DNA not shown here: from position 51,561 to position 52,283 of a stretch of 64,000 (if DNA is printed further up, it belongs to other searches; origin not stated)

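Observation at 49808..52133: Membrane-anchored NB-ARC/TPR STAND NTPase and a small neighbour share a private N-terminal motif: a candidate two-gene sensing or conflict module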

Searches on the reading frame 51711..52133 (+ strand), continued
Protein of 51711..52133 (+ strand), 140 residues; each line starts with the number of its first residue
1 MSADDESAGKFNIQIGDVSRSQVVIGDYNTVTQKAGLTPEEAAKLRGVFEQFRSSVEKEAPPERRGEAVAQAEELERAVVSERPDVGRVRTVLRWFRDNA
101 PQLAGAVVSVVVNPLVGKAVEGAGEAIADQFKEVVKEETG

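Call 60: search_protein_families(library=pfam, proteins=[L052:2632-4218:+, L136:789-2336:+, L033:2821-3492:+, L033:3432-4955:+, L099:1-3258:+, L120:630-2249:+, L131:3-1475:+, L113:3-2618:+], max_evalue=0.01)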
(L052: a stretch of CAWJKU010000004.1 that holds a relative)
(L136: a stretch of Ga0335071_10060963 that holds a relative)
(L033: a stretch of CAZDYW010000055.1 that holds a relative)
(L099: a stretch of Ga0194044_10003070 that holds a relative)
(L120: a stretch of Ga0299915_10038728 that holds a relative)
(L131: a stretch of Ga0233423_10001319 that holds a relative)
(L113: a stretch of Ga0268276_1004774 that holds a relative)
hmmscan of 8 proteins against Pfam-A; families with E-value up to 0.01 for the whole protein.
L052:2632-4218:+ (529 aa): 7 families
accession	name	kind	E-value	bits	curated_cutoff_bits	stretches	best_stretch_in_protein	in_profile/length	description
PF07719.23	TPR_2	-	4.6e-08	33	27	0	404-435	1-32/34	Tetratricopeptide repeat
PF13424.12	TPR_12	-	9.8e-07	29.3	30.1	0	401-435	42-76/77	Tetratricopeptide repeat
PF00515.34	TPR_1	-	5.7e-06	26.4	27.8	0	404-432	1-29/34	Tetratricopeptide repeat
PF13432.12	TPR_16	-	3.1e-05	24.8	32.7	0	317-391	3-65/65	Tetratricopeptide repeat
PF13181.12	TPR_8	-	3.3e-05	24.1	25.7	0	404-435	1-32/34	Tetratricopeptide repeat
PF13428.12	TPR_14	-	0.00032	21.5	23.5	0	325-352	15-42/44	Tetratricopeptide repeat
PF14559.12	TPR_19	-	0.00076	20.2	25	1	328-358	8-38/68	Tetratricopeptide repeat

L136:789-2336:+ (516 aa): 8 families
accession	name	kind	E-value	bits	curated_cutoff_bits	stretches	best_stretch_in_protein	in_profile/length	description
PF07719.23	TPR_2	-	2.3e-06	27.7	27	0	251-276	2-27/34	Tetratricopeptide repeat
PF13181.12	TPR_8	-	4.9e-06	26.7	25.7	0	393-419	2-28/34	Tetratricopeptide repeat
PF00515.34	TPR_1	-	0.0023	18.1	27.8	0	392-420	1-29/34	Tetratricopeptide repeat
PF14559.12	TPR_19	-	0.0036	18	25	0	316-373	8-66/68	Tetratricopeptide repeat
PF13431.12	TPR_17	-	0.0046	17.6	24.4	0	321-348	1-28/34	Tetratricopeptide repeat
PF13424.12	TPR_12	-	0.0047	17.5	30.1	0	250-277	45-72/77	Tetratricopeptide repeat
PF13414.12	TPR_11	-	0.0056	16.8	26.8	0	318-344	13-39/42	TPR repeat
PF13432.12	TPR_16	-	0.008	17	32.7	0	314-345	12-43/65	Tetratricopeptide repeat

L033:2821-3492:+ (224 aa): 0 families

L033:3432-4955:+ (508 aa): 2 families
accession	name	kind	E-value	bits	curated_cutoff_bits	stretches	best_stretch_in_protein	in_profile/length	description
PF13954.11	PapC_N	-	5.9e-05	23.5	27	0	231-270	11-49/146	PapC N-terminal domain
PF22091.2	DUF6941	-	0.0019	19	27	0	358-381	101-124/125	Family of unknown function (DUF6941)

L099:1-3258:+ (1086 aa): 5 families
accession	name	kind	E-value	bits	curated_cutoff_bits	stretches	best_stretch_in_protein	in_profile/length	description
PF05729.18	NACHT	-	5.2e-09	36.6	26.7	1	151-312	4-155/167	NACHT domain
PF24883.2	NPHP3_N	-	1.6e-07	32.1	24.8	1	147-274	22-164/164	Nephrocystin 3, N-terminal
PF20720.3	nSTAND3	-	0.0025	18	27.2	1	141-286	12-123/155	Novel STAND NTPase 3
PF13401.12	AAA_22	-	0.0041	17.9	27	0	147-242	5-93/130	AAA domain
PF07693.20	KAP_NTPase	-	0.0064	16.2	20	0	145-188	18-61/293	KAP family P-loop domain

L120:630-2249:+ (540 aa): 0 families

L131:3-1475:+ (491 aa): 0 families

L113:3-2618:+ (872 aa): 1 family
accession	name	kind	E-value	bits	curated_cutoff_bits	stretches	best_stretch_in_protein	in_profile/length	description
PF24883.2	NPHP3_N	-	0.00028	21.6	24.8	0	7-51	121-164/164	Nephrocystin 3, N-terminal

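Call 73: search_solved_structures(query=A3, max_evalue=10)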
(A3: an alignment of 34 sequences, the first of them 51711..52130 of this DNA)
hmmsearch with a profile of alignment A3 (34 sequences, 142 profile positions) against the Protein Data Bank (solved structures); distinct sequences matched with E-value up to 10: 17.
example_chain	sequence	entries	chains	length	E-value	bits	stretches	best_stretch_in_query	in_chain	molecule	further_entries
3mlg_A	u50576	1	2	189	0.019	18.2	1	30-89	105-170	2X chimera of Helicobacter pylori protein HP0242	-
9jby_A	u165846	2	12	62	0.14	15.5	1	88-132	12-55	Alpha-synuclein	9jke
4zry_B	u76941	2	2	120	0.16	15.2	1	21-92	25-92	Keratin, type II cytoskeletal 1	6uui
6msp_A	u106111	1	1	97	0.3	14.4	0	26-58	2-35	De novo Designed Protein Foldit3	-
5h07_D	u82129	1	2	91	0.35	14.2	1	55-88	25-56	TNFAIP3-interacting protein 2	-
6e4h_A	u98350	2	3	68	0.64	13.3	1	37-94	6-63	Partner and localizer of BRCA2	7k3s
1kwa_A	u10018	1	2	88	0.72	13.1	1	19-65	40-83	HCASK/LIN-2 PROTEIN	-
8g3d_6H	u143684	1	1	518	0.77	13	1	5-92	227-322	Nebulin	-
4xpw_A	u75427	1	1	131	0.9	12.8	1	75-106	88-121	Bacteriohemerythrin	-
6nh9_A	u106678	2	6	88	1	12.6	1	19-62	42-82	Peripheral plasma membrane protein CASK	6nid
2n41_A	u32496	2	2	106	1.2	12.5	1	19-76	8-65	OR34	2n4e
8g2z_6H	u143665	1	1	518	1.2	12.4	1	5-92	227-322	Nebulin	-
8sf7_6H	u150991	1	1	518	1.5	12.1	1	5-92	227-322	Nebulin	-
4j29_A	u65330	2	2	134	2.2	11.5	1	39-84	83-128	Engineered Protein OR258 | DE NOVO DESIGNED PROTEIN OR258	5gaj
6jfv_B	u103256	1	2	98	3.7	10.8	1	40-92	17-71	Keratin, type II cytoskeletal 5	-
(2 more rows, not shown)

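Call 81: search_protein_representatives(alignment_id=A3)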
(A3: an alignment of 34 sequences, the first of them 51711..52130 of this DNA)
Query: 34 sequences, 142 profile positions. Proteins with E-value up to 0.001 (for the whole library): 553; up to 1e-10: 341; up to 1e-30: 107. The best 150 are listed.
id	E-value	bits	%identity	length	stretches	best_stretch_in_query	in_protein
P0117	1.1e-53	197.4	-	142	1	1-140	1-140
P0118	3.8e-51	189.1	-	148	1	6-139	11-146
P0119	1.1e-48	181.2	-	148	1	8-136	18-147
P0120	2.1e-48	180.2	-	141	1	4-140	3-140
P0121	1.5e-47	177.5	-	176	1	4-140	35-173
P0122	9.2e-47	174.9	-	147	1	1-140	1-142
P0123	9.6e-47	174.9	-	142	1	1-141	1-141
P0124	1.7e-46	174.1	-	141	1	6-139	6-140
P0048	1.7e-46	174.0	-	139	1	4-141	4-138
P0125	1.3e-45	171.2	-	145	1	2-140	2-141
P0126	2.6e-45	170.2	-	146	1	5-140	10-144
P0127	3.1e-45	170.0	-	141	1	1-140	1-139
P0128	5.4e-45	169.2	-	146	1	3-141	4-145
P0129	8.9e-45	168.5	-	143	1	1-132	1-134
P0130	9.8e-45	168.3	-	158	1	1-140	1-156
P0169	5.1e-37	143.3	-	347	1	8-139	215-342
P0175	1.2e-35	138.9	-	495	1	9-139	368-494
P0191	1.7e-34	135.2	-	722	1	10-140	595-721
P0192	1.7e-34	135.2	-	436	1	8-139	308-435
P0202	1.6e-33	132.0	-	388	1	45-140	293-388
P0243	3.6e-28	114.7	-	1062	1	44-138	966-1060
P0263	1.5e-25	106.2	-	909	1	15-139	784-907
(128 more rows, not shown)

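Call 82: search_protein_families(library=pfam, proteins=[P0243, P0263, P0191, P0175, P0192, P0202, P0169], max_evalue=0.001)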
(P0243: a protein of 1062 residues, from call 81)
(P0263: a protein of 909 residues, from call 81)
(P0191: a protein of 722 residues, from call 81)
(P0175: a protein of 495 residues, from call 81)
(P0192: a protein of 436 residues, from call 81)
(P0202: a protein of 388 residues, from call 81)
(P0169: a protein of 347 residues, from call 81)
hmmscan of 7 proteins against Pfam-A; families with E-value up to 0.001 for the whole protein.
P0243 (1062 aa): 2 families
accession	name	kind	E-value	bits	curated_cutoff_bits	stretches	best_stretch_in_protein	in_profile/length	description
PF12770.12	CHAT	-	1.4e-31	110.5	24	1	627-891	1-272/289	CHAT domain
PF01364.23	Peptidase_C25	-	0.00019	21.2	23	1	756-889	219-348/374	Peptidase family C25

P0263 (909 aa): 8 families
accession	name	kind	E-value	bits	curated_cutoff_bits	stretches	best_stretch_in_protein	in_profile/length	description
PF00069.31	Pkinase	-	4e-102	341.5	31.7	2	448-700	1-254/263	Protein kinase domain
PF07714.23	PK_Tyr_Ser-Thr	-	5.6e-68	229.5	23.1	2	450-699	3-250/258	Protein tyrosine and serine/threonine kinase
PF03109.22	ABC1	-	5.5e-16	58.9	22.9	2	54-178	111-225/244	ABC1 atypical kinase-like domain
PF01636.29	APH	-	6.3e-12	46.2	23.2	0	133-169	161-199/239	Phosphotransferase enzyme family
PF06293.20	Kdo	-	3.9e-08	33.4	21.3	1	61-167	56-162/207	Lipopolysaccharide kinase (Kdo/WaaP) family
PF14531.12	Kinase-like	-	1.1e-05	25.2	25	0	129-221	154-253/289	Kinase-like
PF19974.5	TCAD9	-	0.00014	21.6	40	0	557-594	286-321/429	Ternary complex associated domain 9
PF17667.7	Pkinase_fungal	-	0.00016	21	24.1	0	568-626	305-368/387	Fungal protein kinase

P0191 (722 aa): 0 families

P0175 (495 aa): 2 families
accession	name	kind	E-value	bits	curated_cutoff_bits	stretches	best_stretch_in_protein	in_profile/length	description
PF12770.12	CHAT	-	1.3e-25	90.8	24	1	64-338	2-286/289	CHAT domain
PF01364.23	Peptidase_C25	-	0.00012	21.9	23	1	187-324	218-349/374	Peptidase family C25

P0192 (436 aa): 1 family
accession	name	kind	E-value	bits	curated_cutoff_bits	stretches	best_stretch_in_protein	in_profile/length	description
PF12770.12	CHAT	-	1.3e-30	107.3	24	1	2-278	1-285/289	CHAT domain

P0202 (388 aa): 1 family
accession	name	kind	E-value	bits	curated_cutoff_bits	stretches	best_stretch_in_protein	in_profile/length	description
PF14768.12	RPA_interact_C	-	0.00082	20.3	25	0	64-104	1-40/80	Replication protein A interacting C-terminal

P0169 (347 aa): 1 family
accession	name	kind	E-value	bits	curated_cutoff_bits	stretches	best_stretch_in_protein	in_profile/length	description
PF13271.11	DUF4062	-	1.7e-11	44.6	24.7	1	7-69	2-63/82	Domain of unknown function (DUF4062)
